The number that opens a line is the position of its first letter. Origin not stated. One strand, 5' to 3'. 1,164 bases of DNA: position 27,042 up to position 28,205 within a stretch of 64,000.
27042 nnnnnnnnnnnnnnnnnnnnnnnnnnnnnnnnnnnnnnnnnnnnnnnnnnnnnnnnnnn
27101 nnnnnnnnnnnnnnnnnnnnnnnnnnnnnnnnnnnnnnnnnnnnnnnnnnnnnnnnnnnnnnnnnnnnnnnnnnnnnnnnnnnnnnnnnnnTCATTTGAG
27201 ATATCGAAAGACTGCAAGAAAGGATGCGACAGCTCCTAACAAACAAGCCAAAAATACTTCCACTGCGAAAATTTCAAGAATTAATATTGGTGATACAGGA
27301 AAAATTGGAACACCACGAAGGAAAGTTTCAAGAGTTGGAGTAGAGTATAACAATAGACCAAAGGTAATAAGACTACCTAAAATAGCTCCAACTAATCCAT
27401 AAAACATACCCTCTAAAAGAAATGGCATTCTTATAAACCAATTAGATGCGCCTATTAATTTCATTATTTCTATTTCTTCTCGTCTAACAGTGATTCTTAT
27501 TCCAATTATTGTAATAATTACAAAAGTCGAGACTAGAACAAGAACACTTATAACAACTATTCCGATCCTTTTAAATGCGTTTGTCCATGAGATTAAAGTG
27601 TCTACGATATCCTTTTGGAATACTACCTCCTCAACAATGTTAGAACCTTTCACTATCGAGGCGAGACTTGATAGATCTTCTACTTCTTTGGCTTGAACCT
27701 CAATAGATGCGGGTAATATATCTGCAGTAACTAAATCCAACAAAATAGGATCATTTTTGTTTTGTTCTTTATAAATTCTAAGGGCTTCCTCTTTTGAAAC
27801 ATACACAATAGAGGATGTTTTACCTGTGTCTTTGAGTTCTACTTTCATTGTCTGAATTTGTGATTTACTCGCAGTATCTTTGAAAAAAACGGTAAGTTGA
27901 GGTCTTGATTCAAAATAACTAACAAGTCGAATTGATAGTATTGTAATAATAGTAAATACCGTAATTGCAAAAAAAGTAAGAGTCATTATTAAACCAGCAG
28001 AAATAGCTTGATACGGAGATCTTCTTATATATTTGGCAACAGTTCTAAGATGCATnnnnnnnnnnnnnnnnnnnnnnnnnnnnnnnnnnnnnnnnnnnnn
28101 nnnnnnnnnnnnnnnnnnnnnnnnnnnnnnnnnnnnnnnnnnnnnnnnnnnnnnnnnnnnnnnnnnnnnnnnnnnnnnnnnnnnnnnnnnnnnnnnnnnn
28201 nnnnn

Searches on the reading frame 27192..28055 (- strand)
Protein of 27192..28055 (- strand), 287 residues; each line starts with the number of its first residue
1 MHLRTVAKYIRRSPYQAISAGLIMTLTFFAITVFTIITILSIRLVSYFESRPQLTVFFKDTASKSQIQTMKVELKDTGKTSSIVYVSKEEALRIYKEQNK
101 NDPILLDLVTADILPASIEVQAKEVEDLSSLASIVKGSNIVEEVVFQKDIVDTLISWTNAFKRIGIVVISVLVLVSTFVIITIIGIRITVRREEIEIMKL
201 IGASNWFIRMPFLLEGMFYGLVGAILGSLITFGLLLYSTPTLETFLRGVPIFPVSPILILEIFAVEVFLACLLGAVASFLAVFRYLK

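Call 61: search_protein_families(library=pfam, proteins=[window:27192-28055:-], max_evalue=0.001)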
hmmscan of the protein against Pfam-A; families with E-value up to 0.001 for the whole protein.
window:27192-28055:- (287 aa): 2 families
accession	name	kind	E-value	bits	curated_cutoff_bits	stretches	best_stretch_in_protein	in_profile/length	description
PF18075.7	FtsX_ECD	-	1.2e-16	61.6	23.5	1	53-144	2-96/96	FtsX extracellular domain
PF02687.27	FtsX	-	2.2e-13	50.7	25.5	1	167-281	2-115/120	FtsX-like permease C-terminal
